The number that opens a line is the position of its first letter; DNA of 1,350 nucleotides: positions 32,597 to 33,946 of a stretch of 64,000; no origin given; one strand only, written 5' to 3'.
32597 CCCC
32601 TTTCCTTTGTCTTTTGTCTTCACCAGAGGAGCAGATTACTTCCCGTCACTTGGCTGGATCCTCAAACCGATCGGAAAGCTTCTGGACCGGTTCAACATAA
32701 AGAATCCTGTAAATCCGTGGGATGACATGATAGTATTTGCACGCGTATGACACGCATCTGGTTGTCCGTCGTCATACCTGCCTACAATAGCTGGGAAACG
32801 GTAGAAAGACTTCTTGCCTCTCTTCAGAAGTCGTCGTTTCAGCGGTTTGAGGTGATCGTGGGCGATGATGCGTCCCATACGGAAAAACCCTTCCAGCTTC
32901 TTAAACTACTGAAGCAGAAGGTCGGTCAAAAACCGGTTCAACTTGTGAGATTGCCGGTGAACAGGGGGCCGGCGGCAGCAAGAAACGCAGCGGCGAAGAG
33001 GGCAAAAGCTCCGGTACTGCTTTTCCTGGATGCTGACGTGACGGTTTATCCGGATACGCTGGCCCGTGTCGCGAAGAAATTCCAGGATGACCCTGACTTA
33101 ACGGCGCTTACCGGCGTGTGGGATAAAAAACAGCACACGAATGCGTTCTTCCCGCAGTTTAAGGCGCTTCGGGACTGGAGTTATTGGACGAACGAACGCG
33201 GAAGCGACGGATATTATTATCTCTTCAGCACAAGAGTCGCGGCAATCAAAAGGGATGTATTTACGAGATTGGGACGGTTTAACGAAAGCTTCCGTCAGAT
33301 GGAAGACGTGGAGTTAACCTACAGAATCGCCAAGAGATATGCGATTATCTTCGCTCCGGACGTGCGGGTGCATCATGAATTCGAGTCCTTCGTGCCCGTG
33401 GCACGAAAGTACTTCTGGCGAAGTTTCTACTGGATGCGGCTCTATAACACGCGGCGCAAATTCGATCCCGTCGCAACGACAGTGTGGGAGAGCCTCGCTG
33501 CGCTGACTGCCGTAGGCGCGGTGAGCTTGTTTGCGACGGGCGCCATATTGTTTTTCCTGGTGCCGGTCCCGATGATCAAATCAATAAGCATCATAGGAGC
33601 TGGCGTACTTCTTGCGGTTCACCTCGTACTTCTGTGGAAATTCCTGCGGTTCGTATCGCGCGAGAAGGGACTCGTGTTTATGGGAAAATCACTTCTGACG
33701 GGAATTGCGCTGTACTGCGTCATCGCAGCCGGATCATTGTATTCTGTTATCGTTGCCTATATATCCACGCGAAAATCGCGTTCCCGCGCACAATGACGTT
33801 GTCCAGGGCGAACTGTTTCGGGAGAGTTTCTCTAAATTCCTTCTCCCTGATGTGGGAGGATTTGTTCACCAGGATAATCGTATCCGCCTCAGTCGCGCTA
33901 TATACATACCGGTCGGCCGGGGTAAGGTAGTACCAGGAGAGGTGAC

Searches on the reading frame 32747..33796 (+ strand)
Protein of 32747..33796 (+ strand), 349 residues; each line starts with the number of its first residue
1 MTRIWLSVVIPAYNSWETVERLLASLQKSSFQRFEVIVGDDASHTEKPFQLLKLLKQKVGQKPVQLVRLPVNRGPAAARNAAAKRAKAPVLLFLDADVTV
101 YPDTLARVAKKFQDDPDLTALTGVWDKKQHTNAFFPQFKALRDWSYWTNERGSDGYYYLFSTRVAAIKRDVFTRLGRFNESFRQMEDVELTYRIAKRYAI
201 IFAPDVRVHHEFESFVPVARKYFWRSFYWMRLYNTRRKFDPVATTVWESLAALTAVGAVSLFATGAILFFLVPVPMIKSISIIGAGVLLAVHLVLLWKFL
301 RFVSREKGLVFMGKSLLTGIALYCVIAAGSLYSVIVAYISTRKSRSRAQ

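Call 40: search_protein_families(library=pfam, proteins=[window:32747-33796:+], max_evalue=0.001)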
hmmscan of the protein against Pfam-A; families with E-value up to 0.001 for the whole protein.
window:32747-33796:+ (349 aa): 5 families
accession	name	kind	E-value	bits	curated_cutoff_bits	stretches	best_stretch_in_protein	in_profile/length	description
PF00535.33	Glycos_transf_2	-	4.6e-29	101.9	23.3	1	7-140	1-131/168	Glycosyl transferase family 2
PF10111.15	Glyco_tranf_2_2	-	3.5e-15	56.7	27.3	1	7-209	1-214/276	Glycosyltransferase like family 2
PF13641.12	Glyco_tranf_2_3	-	3.7e-15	57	27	1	6-215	3-216/230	Glycosyltransferase like family 2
PF13632.12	Glyco_trans_2_3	-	2.8e-07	31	27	1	92-271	3-188/198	Glycosyl transferase family group 2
PF13506.12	Glyco_transf_21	-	0.00017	21.6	21.7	1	82-138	25-83/174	Glycosyl transferase family 21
